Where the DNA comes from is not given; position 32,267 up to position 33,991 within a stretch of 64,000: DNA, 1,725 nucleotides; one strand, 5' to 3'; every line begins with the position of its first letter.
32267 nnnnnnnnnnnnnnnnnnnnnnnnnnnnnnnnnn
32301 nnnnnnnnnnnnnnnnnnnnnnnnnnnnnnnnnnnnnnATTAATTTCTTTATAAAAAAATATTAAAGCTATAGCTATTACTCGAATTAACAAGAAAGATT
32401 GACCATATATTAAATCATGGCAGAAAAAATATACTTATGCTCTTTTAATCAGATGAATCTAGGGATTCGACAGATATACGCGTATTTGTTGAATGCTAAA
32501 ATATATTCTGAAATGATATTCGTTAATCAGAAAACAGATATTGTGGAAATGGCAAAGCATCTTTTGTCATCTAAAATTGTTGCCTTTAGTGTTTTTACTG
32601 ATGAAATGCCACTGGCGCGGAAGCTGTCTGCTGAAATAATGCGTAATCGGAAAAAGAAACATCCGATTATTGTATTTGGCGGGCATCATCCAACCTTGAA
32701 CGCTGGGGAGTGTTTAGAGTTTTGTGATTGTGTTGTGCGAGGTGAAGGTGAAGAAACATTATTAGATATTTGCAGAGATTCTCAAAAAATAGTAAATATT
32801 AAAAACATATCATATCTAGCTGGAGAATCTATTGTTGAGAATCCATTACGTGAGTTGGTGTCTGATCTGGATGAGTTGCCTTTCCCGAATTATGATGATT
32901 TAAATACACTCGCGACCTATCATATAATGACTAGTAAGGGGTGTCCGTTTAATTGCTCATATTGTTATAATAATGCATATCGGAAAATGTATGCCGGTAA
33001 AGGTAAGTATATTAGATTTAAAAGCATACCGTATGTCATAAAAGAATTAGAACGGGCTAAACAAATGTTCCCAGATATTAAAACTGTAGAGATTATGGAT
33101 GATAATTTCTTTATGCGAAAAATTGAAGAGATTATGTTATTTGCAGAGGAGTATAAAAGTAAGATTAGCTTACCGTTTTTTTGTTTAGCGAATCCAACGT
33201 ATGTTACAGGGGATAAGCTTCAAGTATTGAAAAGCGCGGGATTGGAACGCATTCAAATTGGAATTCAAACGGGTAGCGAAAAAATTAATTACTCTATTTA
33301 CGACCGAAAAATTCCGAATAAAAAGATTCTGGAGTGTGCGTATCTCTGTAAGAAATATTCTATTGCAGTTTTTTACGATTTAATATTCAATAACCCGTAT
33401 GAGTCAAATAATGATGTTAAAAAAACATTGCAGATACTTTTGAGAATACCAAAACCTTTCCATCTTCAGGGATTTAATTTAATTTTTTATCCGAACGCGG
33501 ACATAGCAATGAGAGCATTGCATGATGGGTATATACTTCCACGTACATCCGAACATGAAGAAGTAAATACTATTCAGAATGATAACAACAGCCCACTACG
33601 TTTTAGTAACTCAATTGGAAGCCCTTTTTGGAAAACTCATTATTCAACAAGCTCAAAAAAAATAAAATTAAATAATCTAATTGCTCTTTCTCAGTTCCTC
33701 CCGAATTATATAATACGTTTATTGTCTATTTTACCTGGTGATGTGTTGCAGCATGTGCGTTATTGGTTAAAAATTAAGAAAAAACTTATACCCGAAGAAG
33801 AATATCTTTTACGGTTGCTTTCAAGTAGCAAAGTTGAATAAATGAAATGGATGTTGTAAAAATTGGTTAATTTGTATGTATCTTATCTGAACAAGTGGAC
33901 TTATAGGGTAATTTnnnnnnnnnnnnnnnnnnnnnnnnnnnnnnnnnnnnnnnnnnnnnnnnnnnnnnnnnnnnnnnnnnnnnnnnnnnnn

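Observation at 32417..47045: Three paralogous B12-binding radical-SAM enzymes interleaved with glycosyltransferases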

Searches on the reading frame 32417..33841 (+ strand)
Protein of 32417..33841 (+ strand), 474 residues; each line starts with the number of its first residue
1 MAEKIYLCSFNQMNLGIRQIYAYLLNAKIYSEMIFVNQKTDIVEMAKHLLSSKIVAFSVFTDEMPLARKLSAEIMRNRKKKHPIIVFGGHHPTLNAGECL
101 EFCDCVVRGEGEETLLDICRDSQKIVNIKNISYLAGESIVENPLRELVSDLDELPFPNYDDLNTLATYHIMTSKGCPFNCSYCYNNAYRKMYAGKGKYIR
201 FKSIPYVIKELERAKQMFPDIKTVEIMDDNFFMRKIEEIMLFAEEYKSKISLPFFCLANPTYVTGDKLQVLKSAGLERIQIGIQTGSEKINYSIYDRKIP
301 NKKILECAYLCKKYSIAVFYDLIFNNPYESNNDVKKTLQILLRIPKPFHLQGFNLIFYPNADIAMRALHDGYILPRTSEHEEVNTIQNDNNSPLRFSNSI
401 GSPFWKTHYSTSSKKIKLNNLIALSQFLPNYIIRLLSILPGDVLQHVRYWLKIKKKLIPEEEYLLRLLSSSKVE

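Call 4: search_protein_families(library=pfam, proteins=[window:32417-33841:+], max_evalue=0.01)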
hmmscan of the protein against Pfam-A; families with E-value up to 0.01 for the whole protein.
window:32417-33841:+ (474 aa): 4 families
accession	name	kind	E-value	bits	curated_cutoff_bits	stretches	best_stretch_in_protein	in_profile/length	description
PF04055.27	Radical_SAM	-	1.8e-22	80.7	29.5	1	172-339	3-164/166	Radical SAM superfamily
PF02310.24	B12-binding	-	7e-15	55.4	32.1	1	14-116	14-118/121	B12 binding domain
PF19864.5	Radical_SAM_N2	-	3.8e-07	30.1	29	1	76-123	80-126/151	Radical SAM proteins, N-terminal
PF13353.11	Fer4_12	-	0.00037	21.3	22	0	173-195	12-34/137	4Fe-4S single cluster domain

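Call 5: search_protein_families(library=ncbifam, proteins=[window:32417-33841:+], max_evalue=0.01)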
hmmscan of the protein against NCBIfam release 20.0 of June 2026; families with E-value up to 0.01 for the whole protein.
window:32417-33841:+ (474 aa): 32 families (the best 25 are shown)
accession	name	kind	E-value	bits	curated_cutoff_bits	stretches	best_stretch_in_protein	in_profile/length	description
TIGR04013.1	B12_SAM_MJ_1487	hypoth_equivalog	8.6e-27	93.9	251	1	25-342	16-331/382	TIGR04013 family B12-binding domain/radical SAM domain-containing protein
TIGR03471.1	HpnJ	equivalog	1.4e-25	90.2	577.6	1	72-376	88-396/472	hopanoid biosynthesis associated radical SAM protein HpnJ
TIGR04072.2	rSAM_ladder_B12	equivalog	2.1e-21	76.1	360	1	75-377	91-382/443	lipid biosynthesis B12-binding/radical SAM protein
TIGR04479.1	bcpD_PhpK_rSAM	subfamily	5.8e-17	61.2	600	1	108-343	177-408/504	PhpK family radical SAM P-methyltransferase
NF050148.1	rSAM_ApyD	equivalog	1.6e-16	59.8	750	1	72-343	94-365/645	RiPP biosynthesis radical SAM protein ApyD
TIGR02026.1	BchE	equivalog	1.5e-15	57.1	481.35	1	41-342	54-363/497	magnesium-protoporphyrin IX monomethyl ester anaerobic oxidative cyclase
NF033712.0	B12_rSAM_KedN5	subfamily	1e-14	53.7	700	1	36-237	44-257/624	KedN5 family methylcobalamin-dependent radical SAM C-methyltransferase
NF038361.1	rSAM_Sden_1168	equivalog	6.1e-14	51.5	575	1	101-378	197-484/560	Sden_1168 family B12-binding radical SAM P-methyltransferase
TIGR04014.1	B12_SAM_MJ_0865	equivalog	4.1e-13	48.9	360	1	46-341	34-333/434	methyl-coenzyme M reductase glutamine C-methyltransferase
TIGR03975.1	rSAM_ocin_1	subfamily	7.1e-13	47.9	281.85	1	53-351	130-434/606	RiPP maturation radical SAM C-methyltransferase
TIGR00539.1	hemN_rel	equivalog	9.1e-13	48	205.4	1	176-368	10-202/361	radical SAM family heme chaperone HemW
TIGR04367.1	HpnR_B12_rSAM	equivalog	6.6e-11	41.4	650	1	36-349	46-357/490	hopanoid C-3 methylase HpnR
TIGR04190.1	B12_SAM_Ta0216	equivalog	3.3e-10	39.2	500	1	73-336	98-386/554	TIGR04190 family B12-binding domain/radical SAM domain protein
TIGR00538.1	hemN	equivalog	1.5e-09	37.3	324.95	1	177-379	57-263/454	oxygen-independent coproporphyrinogen III oxidase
TIGR04385.1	B12_rSAM_cofa1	equivalog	6.7e-08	32.2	450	1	165-344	193-364/438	B12 lower ligand biosynthesis radical SAM protein BzaD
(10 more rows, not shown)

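Call 31: find_homologous_proteins(query=window:32417-33841:+, max_evalue=1e-8)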
Query window:32417-33841:+ (474 aa): 728 proteins with E <= 1e-8 among 6917 candidates; the best 120 are listed.
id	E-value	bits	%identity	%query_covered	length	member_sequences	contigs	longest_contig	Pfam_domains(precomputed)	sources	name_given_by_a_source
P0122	0.0e+0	1049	100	97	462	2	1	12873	PF04055.28,PF19864.6,PF02310.25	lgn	-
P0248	2.3e-152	526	50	99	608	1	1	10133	PF04055.28,PF02310.25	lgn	-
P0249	1.3e-149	517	52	96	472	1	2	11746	PF04055.28,PF19864.6,PF02310.25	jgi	jgi:anaerobic magnesium-protoporphyrin IX monomethyl ester cyclase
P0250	3.0e-147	509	48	99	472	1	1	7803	PF04055.28,PF19864.6,PF02310.25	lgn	-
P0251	1.4e-142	494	52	92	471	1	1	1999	PF04055.28,PF19864.6,PF02310.25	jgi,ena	-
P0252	3.4e-134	466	46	98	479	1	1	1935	PF04055.28,PF02310.25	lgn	-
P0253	4.2e-128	446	43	100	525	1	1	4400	PF04055.28,PF02310.25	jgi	jgi:anaerobic magnesium-protoporphyrin IX monomethyl ester cyclase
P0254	1.4e-125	438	43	96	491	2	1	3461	PF04055.28,PF19864.6,PF02310.25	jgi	-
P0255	2.7e-123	430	45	96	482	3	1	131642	PF04055.28,PF19864.6,PF02310.25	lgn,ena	-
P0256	1.5e-117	411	42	98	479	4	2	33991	PF04055.28,PF19864.6,PF02310.25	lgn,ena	-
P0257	1.9e-108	381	41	98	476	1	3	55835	PF04055.28,PF02310.25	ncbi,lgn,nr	ncbi:MAG: cobalamin B12-binding domain-containing protein [Elusimicrobia bacterium]|nr:cobalamin B12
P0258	1.2e-107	379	40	99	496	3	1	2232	PF04055.28,PF02310.25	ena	-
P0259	1.7e-100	355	41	97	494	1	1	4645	PF04055.28,PF19864.6,PF02310.25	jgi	jgi:radical SAM superfamily enzyme YgiQ (UPF0313 family)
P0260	3.0e-99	351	42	87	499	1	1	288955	PF04055.28,PF02310.25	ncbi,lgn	-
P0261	5.9e-93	330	40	91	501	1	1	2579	PF04055.28,PF02310.25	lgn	-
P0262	5.8e-92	327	40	92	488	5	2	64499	PF04055.28,PF19864.6,PF02310.25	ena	-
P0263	9.6e-86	307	35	95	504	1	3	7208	PF04055.28,PF02310.25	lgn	-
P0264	8.5e-84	300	37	91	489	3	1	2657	PF04055.28,PF02310.25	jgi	-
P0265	1.6e-81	293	37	91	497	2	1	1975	PF04055.28,PF02310.25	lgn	-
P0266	1.7e-80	289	42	76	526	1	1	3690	PF04055.28,PF19864.6,PF02310.25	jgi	jgi:anaerobic magnesium-protoporphyrin IX monomethyl ester cyclase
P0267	3.9e-79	285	36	91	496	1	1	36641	PF04055.28,PF02310.25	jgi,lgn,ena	-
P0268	3.8e-73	265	37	91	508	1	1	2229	PF04055.28,PF02310.25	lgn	-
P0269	1.5e-61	227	31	98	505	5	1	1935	PF04055.28,PF02310.25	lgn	-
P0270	9.5e-61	224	35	77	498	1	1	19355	PF04055.28,PF02310.25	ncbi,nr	ncbi:MAG: B12-binding domain-containing radical SAM protein [Candidatus Coatesbacteria bacterium]|nr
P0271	3.0e-59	219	31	78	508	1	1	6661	PF04055.28,PF02310.25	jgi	jgi:radical SAM superfamily enzyme YgiQ (UPF0313 family)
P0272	3.3e-59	219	37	76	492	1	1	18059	PF04055.28,PF02310.25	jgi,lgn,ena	-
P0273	1.1e-58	217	33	93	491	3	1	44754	PF04055.28,PF02310.25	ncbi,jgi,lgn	ncbi:MAG: radical SAM protein [Candidatus Buchananbacteria bacterium]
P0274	1.2e-58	217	32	85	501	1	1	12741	PF04055.28,PF02310.25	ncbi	-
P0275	1.4e-58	217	35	69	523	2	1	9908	PF04055.28,PF02310.25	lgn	-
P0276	5.0e-57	212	40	54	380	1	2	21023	PF04055.28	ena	-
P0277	4.1e-56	209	35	78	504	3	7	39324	PF04055.28,PF02310.25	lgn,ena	-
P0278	6.4e-56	208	35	64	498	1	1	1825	PF04055.28,PF02310.25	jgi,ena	-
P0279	1.6e-55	207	29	91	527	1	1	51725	PF04055.28,PF02310.25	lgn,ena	-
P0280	6.4e-55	205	33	76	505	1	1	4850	PF04055.28,PF02310.25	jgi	-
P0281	3.0e-54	203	32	82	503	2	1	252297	PF04055.28,PF02310.25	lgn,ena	-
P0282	1.5e-53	200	34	76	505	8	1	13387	PF04055.28,PF02310.25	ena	-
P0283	3.4e-53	199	31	78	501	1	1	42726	PF04055.28,PF02310.25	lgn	-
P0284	7.6e-52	195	35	66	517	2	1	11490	PF04055.28,PF02310.25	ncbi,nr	ncbi:MAG: radical SAM protein [Candidatus Woesearchaeota archaeon]|nr:radical SAM protein [Candidatu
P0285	1.9e-51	193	35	68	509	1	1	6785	PF04055.28,PF02310.25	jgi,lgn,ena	-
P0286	2.1e-51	193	38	61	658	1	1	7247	PF04055.28,PF02310.25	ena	-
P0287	8.3e-51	191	31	76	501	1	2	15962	PF04055.28,PF19864.6,PF02310.25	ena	-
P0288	1.3e-50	191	31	89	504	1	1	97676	PF04055.28,PF02310.25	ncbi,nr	ncbi:MAG: radical SAM protein [Candidatus Saelkia tenebricola]|nr:radical SAM protein [Candidatus Sa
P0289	3.3e-50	189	29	91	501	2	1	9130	PF04055.28,PF02310.25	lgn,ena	-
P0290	7.9e-50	188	31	67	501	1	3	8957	PF04055.28,PF19864.6,PF02310.25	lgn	-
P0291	9.0e-50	188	32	83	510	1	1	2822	PF04055.28,PF02310.25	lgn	-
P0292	9.9e-50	188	33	77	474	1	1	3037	PF04055.28,PF02310.25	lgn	-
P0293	1.1e-49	188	30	91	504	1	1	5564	PF04055.28,PF19864.6,PF02310.25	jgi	jgi:anaerobic magnesium-protoporphyrin IX monomethyl ester cyclase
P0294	5.3e-49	185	32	78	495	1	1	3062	PF04055.28,PF19864.6,PF02310.25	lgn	-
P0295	2.4e-48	183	32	74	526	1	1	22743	PF04055.28,PF02310.25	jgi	jgi:radical SAM superfamily enzyme YgiQ (UPF0313 family)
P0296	1.5e-47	181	34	79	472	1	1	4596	PF04055.28,PF19864.6,PF02310.25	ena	-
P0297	2.8e-47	180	29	91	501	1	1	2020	PF04055.28,PF02310.25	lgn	-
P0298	3.7e-47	179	31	73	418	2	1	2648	PF04055.28,PF02310.25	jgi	-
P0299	5.2e-47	179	32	81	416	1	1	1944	PF04055.28,PF02310.25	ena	-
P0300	1.0e-46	178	39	58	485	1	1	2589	PF04055.28,PF02310.25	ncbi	-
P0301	1.0e-46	178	32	68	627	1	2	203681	PF04055.28,PF02310.25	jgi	jgi:anaerobic magnesium-protoporphyrin IX monomethyl ester cyclase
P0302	1.0e-46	178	31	84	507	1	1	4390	PF04055.28,PF02310.25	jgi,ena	-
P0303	1.7e-46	177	30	78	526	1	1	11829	PF04055.28,PF02310.25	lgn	-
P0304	1.1e-45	174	33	65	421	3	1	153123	PF04055.28,PF02310.25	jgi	jgi:radical SAM superfamily enzyme YgiQ (UPF0313 family)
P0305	2.0e-45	174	31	76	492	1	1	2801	PF04055.28,PF02310.25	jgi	-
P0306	5.8e-45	172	30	89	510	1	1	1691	PF04055.28,PF02310.25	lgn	-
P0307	1.6e-44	171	31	71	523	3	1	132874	PF04055.28,PF02310.25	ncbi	-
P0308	3.3e-44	170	30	77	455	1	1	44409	PF04055.28,PF02310.25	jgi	jgi:radical SAM superfamily enzyme YgiQ (UPF0313 family)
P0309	4.1e-44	169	29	92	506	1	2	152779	PF04055.28,PF02310.25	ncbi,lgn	-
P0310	6.3e-44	169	37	55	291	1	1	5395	PF04055.28,PF19864.6,PF02310.25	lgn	-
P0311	8.7e-44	168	35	66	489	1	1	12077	PF04055.28,PF02310.25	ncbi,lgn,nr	ncbi:MAG: cobalamin-dependent protein [Candidatus Aureabacteria bacterium]|nr:cobalamin-dependent pr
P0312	1.0e-43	168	31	68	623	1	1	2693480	PF04055.28,PF02310.25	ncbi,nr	ncbi:MAG: B12-binding domain-containing radical SAM protein [Nitrospiraceae bacterium]|nr:MAG: B12-b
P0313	1.2e-43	168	29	78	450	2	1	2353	PF04055.28,PF02310.25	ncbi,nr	ncbi:MAG: radical SAM protein, partial [Armatimonadetes bacterium]|nr:radical SAM protein [Armatimon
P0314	5.8e-43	166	30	68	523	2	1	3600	PF04055.28,PF02310.25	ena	-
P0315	1.9e-42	164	33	84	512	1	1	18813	PF04055.28,PF02310.25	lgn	-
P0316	7.8e-42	162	31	76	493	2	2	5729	PF04055.28,PF02310.25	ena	-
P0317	9.9e-42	161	29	79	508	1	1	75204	PF04055.28,PF02310.25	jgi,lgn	jgi:radical SAM superfamily enzyme YgiQ (UPF0313 family)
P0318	1.3e-41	161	30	77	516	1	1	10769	PF04055.28,PF02310.25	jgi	jgi:radical SAM superfamily enzyme YgiQ (UPF0313 family)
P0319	4.3e-41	159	32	82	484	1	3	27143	PF04055.28,PF02310.25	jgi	-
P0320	1.1e-39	155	31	76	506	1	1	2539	PF04055.28,PF02310.25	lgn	-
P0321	8.4e-39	152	32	68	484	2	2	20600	PF04055.28,PF02310.25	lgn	-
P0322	2.8e-38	150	34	69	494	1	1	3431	PF04055.28,PF02310.25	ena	-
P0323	3.8e-38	150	32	68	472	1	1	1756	PF04055.28,PF02310.25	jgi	-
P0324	6.6e-38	149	30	78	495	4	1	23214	PF04055.28,PF02310.25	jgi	-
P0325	1.1e-37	148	29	84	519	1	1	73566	PF04055.28,PF02310.25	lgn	-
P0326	1.8e-37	147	29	68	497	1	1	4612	PF04055.28,PF02310.25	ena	-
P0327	2.1e-37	147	33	68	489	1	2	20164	PF04055.28,PF02310.25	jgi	-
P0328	3.4e-37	147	30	68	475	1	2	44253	PF04055.28,PF02310.25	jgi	-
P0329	8.3e-37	145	29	81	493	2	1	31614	PF04055.28,PF02310.25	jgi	jgi:radical SAM superfamily enzyme YgiQ (UPF0313 family)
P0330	4.3e-36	143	30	61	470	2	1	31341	PF04055.28,PF02310.25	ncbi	-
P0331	4.7e-35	139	32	62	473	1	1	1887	PF04055.28,PF02310.25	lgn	-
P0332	1.4e-34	138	29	81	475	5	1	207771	PF04055.28,PF02310.25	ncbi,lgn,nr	ncbi:MAG: radical SAM protein [Anaerolineae bacterium]|nr:radical SAM protein [Anaerolineae bacteriu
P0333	1.8e-34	138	35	50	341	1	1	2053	PF04055.28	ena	-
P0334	3.8e-34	136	32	81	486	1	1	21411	PF04055.28,PF02310.25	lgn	-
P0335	1.0e-33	135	30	81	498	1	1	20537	PF04055.28,PF02310.25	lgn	-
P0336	1.1e-33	135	31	75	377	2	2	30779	PF04055.28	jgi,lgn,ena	jgi:radical SAM superfamily enzyme YgiQ (UPF0313 family)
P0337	1.6e-33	134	28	76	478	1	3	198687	PF04055.28,PF02310.25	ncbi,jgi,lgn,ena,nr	ncbi:MAG TPA: radical SAM protein [Candidatus Brocadiia bacterium]|nr:radical SAM protein [Candidatu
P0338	3.3e-33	133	31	64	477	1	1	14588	PF04055.28,PF02310.25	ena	-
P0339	1.3e-32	131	31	61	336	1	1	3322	PF04055.28,PF02310.25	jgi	jgi:radical SAM superfamily enzyme YgiQ (UPF0313 family)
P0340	9.6e-32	129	31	69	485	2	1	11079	PF04055.28,PF02310.25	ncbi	-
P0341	6.2e-31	126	30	61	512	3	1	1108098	PF04055.28,PF02310.25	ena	-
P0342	9.7e-31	125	28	93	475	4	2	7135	PF04055.28,PF02310.25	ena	-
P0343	2.6e-30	124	29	65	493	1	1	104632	PF04055.28,PF02310.25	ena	-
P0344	7.8e-30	122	29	71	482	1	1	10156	PF04055.28,PF02310.25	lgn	-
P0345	8.1e-30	122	31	61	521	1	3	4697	PF04055.28,PF19864.6,PF02310.25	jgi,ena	-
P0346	1.0e-29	122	31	69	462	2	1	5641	PF04055.28,PF02310.25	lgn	-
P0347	1.3e-29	122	32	68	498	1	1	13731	PF04055.28,PF02310.25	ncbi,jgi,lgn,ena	-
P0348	2.6e-29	121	31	62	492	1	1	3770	PF04055.28,PF02310.25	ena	-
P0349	4.5e-29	120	30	55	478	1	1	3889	PF04055.28,PF02310.25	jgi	jgi:anaerobic magnesium-protoporphyrin IX monomethyl ester cyclase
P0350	7.3e-29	119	30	71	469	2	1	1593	PF04055.28,PF02310.25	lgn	-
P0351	8.0e-29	119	30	62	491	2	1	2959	PF04055.28,PF02310.25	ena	-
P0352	8.1e-29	119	27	74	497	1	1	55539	PF04055.28,PF02310.25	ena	-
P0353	8.4e-29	119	30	75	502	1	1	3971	PF04055.28,PF02310.25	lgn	-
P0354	1.4e-28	118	28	73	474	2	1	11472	PF04055.28,PF02310.25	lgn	-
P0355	1.5e-28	118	27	71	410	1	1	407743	PF04055.28,PF02310.25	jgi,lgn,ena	-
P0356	2.0e-28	118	31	61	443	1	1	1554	PF04055.28,PF02310.25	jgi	-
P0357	2.9e-28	117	27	77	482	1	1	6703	PF04055.28,PF02310.25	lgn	-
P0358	3.2e-28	117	30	86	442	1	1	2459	PF04055.28,PF02310.25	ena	-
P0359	5.9e-28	116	31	56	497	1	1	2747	PF04055.28,PF02310.25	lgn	-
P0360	3.1e-27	114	27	75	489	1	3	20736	PF04055.28,PF02310.25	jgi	-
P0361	5.0e-27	113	29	70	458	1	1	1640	PF04055.28,PF02310.25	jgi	jgi:radical SAM superfamily enzyme YgiQ (UPF0313 family)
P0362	5.5e-27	113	28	69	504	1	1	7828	PF04055.28,PF02310.25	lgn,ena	-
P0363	1.2e-26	112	31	65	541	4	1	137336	PF14559.13,PF04055.28,PF00515.35,PF21033.5,PF13428.13,PF07719.24,PF02310.25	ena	-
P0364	3.0e-26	110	31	68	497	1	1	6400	PF04055.28,PF02310.25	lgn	-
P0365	3.1e-26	110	28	62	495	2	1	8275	PF04055.28,PF02310.25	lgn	-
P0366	3.5e-26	110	31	58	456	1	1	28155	PF04055.28,PF02310.25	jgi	-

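Call 32: find_encoding_contigs(protein=P0255, flank=8000, max_places=1)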
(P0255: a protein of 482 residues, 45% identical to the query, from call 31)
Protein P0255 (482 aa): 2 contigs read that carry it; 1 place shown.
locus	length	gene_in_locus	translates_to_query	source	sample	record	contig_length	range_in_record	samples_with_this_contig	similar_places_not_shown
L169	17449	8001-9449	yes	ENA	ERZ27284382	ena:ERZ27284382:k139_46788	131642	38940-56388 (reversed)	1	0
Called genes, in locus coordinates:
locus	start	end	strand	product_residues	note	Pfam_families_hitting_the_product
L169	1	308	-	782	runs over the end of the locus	PF07719:TPR_2 (faint), PF13181:TPR_8 (faint), PF13428:TPR_14 (faint), PF17874:TPR_MalT (faint), PF13424:TPR_12, PF13424:TPR_12, PF00515:TPR_1 (weak), PF12770:CHAT, +3 more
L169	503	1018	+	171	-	PF04366:Ysc84 (weak)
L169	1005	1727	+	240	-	PF09335:VTT_dom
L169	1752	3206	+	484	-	PF01134:GIDA (faint), PF01266:DAO (faint), PF07992:Pyr_redox_2, PF12831:FAD_oxidored (weak), PF13450:NAD_binding_8 (weak), PF13738:Pyr_redox_3, PF00070:Pyr_redox, PF02852:Pyr_redox_dim, +2 more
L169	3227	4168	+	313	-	PF04055:Radical_SAM, PF13353:Fer4_12 (weak), PF12345:DUF3641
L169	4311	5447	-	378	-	-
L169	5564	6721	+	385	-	PF14307:Glyco_tran_WbsX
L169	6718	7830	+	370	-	-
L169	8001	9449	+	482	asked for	PF02310:B12-binding, PF19864:Radical_SAM_N2 (weak), PF04055:Radical_SAM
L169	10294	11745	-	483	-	PF23023:Anti-Pycsar_Apyc1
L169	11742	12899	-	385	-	PF01969:Ni_insertion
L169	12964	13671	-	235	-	PF01808:AICARFT_IMPCHas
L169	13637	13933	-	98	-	-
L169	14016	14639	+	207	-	PF00753:Lactamase_B, PF12706:Lactamase_B_2 (weak)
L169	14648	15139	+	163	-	-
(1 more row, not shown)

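Call 33: find_encoding_contigs(protein=P0257, flank=8000, max_places=1)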
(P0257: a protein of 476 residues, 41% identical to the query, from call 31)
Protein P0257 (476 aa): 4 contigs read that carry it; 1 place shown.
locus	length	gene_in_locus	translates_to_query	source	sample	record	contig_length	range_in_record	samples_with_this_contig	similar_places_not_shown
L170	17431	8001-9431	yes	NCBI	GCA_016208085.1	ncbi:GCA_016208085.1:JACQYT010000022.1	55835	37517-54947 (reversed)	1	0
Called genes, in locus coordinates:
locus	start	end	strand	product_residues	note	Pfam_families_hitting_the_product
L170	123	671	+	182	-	PF00672:HAMP (weak)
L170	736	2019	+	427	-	PF02321:OEP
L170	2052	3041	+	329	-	PF01734:Patatin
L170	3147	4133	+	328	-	PF13174:TPR_6 (faint), PF13428:TPR_14 (faint), PF13432:TPR_16 (faint), PF13424:TPR_12 (faint), PF13431:TPR_17 (faint), PF00515:TPR_1 (faint), PF07719:TPR_2 (faint), PF14559:TPR_19 (weak), +3 more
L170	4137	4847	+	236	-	PF01678:DAP_epimerase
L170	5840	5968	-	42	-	PF14294:DUF4372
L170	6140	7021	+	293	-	PF00701:DHDPS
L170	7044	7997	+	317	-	PF04055:Radical_SAM, PF13186:SPASM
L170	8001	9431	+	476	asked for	PF02310:B12-binding, PF04055:Radical_SAM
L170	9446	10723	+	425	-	-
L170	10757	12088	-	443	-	PF13450:NAD_binding_8, PF01593:Amino_oxidase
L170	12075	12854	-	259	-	PF13489:Methyltransf_23, PF08241:Methyltransf_11, PF08242:Methyltransf_12, PF13649:Methyltransf_25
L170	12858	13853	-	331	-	PF01073:3Beta_HSD, PF01370:Epimerase, PF02719:Polysacc_synt_2, PF04321:RmlD_sub_bind, PF07993:NAD_binding_4 (faint), PF13460:NAD_binding_10, PF16363:GDP_Man_Dehyd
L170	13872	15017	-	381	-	PF00534:Glycos_transf_1, PF13692:Glyco_trans_1_4, PF13524:Glyco_trans_1_2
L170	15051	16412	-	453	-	PF13231:PMT_2 (weak)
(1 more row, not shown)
